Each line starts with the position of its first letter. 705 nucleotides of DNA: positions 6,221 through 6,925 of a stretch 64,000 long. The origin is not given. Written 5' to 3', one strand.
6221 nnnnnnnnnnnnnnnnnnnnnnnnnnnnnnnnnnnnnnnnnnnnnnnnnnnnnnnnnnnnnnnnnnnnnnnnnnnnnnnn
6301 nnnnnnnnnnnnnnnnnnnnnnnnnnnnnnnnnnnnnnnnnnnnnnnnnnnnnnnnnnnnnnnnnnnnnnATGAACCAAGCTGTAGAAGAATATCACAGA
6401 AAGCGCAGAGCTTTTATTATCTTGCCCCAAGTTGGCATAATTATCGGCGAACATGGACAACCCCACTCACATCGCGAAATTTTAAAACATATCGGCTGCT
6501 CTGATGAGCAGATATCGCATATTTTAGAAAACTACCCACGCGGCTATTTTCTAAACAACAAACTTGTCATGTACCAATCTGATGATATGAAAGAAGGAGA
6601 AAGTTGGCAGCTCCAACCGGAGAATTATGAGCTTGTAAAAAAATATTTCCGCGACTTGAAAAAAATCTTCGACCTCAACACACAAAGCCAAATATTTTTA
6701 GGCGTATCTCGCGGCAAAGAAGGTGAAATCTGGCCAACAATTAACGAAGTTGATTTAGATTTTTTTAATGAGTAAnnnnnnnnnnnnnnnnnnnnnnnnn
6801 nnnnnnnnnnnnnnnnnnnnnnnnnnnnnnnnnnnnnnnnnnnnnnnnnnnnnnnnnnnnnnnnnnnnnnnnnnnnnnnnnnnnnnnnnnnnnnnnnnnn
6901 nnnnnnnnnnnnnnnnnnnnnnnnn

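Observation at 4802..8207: Tight four-gene operon: NLS-like basic-repeat protein, small unknown, class A beta-lactamase-fold protein and GNAT, next to an IS1595-like transposase fragment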

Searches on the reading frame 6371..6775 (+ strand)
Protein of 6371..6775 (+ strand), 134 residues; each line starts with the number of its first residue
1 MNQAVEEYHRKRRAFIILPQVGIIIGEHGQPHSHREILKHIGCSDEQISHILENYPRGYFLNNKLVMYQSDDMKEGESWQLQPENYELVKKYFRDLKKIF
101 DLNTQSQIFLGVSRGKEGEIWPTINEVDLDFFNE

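Call 4: search_protein_families(library=pfam, proteins=[window:6371-6775:+], max_evalue=0.1)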
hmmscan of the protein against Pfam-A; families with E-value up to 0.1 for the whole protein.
window:6371-6775:+ (134 aa): 0 families

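Call 5: search_protein_families(library=ncbifam, proteins=[window:6371-6775:+], max_evalue=0.1)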
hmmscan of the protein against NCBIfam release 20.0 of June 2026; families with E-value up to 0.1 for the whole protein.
window:6371-6775:+ (134 aa): 1 family
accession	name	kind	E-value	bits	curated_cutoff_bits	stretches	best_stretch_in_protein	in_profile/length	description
NF010750.0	PRK14153.1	equivalog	0.0051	16.4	194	1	27-66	140-178/194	nucleotide exchange factor GrpE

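Call 18: find_homologous_proteins(query=window:6371-6775:+, max_evalue=0.001)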
Query window:6371-6775:+ (134 aa): 31 proteins with E <= 0.001 among 37 candidates.
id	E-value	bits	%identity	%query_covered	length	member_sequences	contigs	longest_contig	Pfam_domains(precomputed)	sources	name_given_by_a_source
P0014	5.0e-79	281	91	100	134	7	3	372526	-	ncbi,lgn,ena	-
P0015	1.5e-78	279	90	100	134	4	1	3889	-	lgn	-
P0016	7.1e-77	274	89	100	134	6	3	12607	-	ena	-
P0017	1.7e-74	266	89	99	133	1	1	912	-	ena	-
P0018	4.0e-73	262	89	99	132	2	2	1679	-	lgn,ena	-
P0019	3.4e-66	239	81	99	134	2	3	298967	-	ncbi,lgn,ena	-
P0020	6.5e-61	222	74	99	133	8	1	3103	-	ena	-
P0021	4.5e-59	216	68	99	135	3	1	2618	-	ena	-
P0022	8.4e-59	215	68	99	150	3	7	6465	-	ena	-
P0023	1.7e-58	214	68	99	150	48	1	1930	-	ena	-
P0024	3.7e-58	213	70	99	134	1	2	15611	-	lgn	-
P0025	3.1e-57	210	67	99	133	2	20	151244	-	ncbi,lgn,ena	-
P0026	4.3e-57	210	71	99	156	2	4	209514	-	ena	-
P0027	6.9e-56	206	66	99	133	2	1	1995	-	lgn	-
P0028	1.4e-55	205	66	99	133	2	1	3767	-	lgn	-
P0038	9.2e-52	193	64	99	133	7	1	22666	-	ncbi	-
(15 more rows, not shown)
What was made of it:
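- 6371..6775 (+): ORF2: 134-aa conserved small alpha/beta protein of unknown function. It changes genomic partner between genomes. 31 clusters at 63-91% identity (call 18).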

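Call 19: find_encoding_contigs(protein=P0025, flank=6000, max_places=3)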
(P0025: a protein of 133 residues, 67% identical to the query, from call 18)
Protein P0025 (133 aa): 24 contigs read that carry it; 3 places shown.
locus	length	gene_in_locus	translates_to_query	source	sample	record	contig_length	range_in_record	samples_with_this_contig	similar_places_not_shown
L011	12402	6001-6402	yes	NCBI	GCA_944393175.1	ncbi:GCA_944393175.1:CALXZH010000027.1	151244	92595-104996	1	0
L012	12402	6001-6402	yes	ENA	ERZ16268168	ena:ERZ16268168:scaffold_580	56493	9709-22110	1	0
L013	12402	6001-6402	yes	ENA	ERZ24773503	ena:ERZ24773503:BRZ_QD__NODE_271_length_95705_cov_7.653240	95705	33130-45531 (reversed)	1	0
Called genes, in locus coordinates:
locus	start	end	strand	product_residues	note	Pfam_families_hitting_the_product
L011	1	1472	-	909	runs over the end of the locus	PF07517:SecA_DEAD, PF00270:DEAD, PF01043:SecA_PP_bind, PF21090:P-loop_SecA, PF07516:SecA_SW, PF02810:SEC-C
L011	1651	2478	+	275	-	PF13145:Rotamase_2, PF13616:Rotamase_3, PF00639:Rotamase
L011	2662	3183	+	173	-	PF00132:Hexapep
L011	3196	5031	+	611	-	PF13230:GATase_4 (weak), PF13522:GATase_6, PF13537:GATase_7, PF01380:SIS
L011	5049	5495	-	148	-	-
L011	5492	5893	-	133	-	-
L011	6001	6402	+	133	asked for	-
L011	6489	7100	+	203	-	-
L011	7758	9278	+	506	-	PF19425:Csd3_N2 (weak), PF01551:Peptidase_M23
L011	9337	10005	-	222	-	PF05494:MlaC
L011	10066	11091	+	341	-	PF00497:SBP_bac_3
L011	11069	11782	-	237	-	PF02230:Abhydrolase_2, PF03959:FSH1, PF12146:Hydrolase_4 (faint), PF00561:Abhydrolase_1 (faint)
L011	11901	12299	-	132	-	-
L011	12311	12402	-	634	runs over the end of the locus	PF25675:Phage_nozzle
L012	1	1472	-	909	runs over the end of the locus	PF07517:SecA_DEAD, PF00270:DEAD, PF01043:SecA_PP_bind, PF21090:P-loop_SecA, PF07516:SecA_SW, PF02810:SEC-C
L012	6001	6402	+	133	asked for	-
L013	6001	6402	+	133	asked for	-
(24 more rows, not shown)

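Call 20: find_encoding_contigs(protein=P0038, flank=6000, max_places=2)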
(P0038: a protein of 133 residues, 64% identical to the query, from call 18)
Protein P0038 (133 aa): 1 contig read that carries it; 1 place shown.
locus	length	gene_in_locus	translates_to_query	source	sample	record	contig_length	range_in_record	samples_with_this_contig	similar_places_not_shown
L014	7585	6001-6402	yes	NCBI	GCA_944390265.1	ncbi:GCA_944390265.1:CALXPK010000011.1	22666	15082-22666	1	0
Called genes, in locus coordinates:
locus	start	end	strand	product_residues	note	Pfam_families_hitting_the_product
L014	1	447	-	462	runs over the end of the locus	PF01336:tRNA_anti-codon, PF00152:tRNA-synt_2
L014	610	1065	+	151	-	-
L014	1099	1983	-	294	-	PF07505:DUF5131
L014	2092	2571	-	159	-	PF00011:HSP20, PF17886:ArsA_HSP20 (weak)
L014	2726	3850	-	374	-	-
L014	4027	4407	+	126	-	-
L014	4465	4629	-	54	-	-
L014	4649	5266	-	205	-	PF12682:Flavodoxin_4, PF12724:Flavodoxin_5 (faint)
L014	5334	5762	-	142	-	PF18050:Cyclophil_like2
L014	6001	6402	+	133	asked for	-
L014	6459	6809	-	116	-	-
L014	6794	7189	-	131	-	-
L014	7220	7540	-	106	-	-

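Call 21: find_encoding_contigs(protein=P0026, flank=6000, max_places=2)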
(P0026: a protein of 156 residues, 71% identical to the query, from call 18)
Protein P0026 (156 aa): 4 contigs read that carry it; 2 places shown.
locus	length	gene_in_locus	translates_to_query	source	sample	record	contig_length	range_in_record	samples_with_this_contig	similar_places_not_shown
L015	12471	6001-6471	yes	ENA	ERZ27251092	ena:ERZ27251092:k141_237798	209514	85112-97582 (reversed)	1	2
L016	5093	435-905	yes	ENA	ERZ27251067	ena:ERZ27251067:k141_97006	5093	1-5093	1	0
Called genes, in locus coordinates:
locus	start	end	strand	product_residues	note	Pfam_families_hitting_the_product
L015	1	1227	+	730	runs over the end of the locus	PF02463:SMC_N (weak), PF00005:ABC_tran, PF13304:AAA_21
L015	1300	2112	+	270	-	PF00719:Pyrophosphatase, PF06414:Zeta_toxin (weak), PF13238:AAA_18 (weak), PF13671:AAA_33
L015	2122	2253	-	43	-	-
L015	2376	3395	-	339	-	PF12740:PETase (weak), PF01738:DLH (weak), PF02129:Peptidase_S15, PF00561:Abhydrolase_1 (weak), PF00326:Peptidase_S9 (faint)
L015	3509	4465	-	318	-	PF23564:EF-hand_FSTL1 (faint), PF00036:EF-hand_1 (faint), PF13202:EF-hand_5 (faint), PF13405:EF-hand_6 (faint), PF13499:EF-hand_7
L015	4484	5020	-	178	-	PF00583:Acetyltransf_1 (weak), PF13508:Acetyltransf_7 (weak)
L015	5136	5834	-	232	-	-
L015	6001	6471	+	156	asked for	-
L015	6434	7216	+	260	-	-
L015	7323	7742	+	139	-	-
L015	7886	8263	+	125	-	-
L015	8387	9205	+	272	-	PF00905:Transpeptidase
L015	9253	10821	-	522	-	-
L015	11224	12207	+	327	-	-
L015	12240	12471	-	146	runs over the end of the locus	-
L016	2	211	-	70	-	?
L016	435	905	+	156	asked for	-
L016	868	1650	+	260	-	-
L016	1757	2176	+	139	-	-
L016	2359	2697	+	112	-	-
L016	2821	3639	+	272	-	PF00905:Transpeptidase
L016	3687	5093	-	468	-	?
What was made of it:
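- ORF2 occurs alone in L011-L016 (calls 19-21).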

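Call 44: search_solved_structures(query=A3, max_evalue=10, show_alignments=2)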
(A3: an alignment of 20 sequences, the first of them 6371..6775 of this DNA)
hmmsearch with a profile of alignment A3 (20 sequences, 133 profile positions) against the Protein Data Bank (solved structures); distinct sequences matched with E-value up to 10: 5.
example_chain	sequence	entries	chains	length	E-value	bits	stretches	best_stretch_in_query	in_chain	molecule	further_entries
1q9u_A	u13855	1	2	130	0.0058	19.6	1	24-74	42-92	Uncharacterized protein APC35924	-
7bqb_A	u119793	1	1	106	0.65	13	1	27-113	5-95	NF6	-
6brl_A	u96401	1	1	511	0.97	12.4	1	16-61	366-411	Glutamate tRNA ligase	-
6b1z_A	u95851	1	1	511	0.97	12.4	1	16-61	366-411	Glutamate--tRNA ligase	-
1abr_B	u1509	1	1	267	1.1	12.3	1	52-85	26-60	ABRIN-A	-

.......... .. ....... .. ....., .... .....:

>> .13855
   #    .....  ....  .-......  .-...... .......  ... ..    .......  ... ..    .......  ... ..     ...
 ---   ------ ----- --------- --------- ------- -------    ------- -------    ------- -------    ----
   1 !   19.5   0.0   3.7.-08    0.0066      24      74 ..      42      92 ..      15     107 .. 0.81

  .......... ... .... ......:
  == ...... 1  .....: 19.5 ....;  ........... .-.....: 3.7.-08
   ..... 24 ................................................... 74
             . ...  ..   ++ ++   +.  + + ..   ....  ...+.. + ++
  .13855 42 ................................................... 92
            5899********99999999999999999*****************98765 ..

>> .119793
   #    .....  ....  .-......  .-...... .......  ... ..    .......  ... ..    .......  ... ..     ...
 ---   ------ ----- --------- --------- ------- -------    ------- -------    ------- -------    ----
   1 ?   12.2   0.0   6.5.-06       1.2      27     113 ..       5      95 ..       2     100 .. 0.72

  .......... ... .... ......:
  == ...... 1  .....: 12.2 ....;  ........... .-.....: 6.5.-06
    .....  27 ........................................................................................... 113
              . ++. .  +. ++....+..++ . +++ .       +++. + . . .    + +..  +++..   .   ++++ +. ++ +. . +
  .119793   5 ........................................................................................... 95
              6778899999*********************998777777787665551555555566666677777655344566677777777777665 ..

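Call 48: predict_structure(alignment_id=A3)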
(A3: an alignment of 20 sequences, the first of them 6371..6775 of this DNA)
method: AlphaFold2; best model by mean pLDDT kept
length: 134 residues; sequences in the alignment: 20
mean_pLDDT: 89.4   pTM: 0.83
mean pLDDT of the five models: 89.4, 89.2, 88.4, 83.1, 68.8
residues with pLDDT >= 90: 93; 70-90: 35; 50-70: 6; < 50: 0
segments of 3 or more residues with pLDDT < 50: none
pLDDT, mean of each block of 10 residues (from residue 1): 78 92 88 89 94 94 94 74 95 95 96 81 93 86
secondary structure, 60 per line:
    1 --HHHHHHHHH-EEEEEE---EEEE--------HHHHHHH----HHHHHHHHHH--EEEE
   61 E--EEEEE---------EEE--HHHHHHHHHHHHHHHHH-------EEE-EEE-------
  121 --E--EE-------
elements in order: H3-11 E13-18 E22-25 H34-40 H45-54 E57-61 E64-68 E78-80 H83-99 E107-109 E111-113
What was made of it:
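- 6371..6775 (+): AF2 pLDDT 89.4 (call 48).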

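Call 69: search_protein_families(library=padloc, proteins=[window:6371-6775:+], max_evalue=0.1)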
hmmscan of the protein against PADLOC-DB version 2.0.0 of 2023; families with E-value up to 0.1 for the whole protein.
window:6371-6775:+ (134 aa): 1 family
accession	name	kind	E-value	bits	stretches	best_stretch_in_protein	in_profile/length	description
PDLC01129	Unk_05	-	0.017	13.1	1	34-99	61-129/195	Membrane protein (1TM at N-terminus) fused to unknown domain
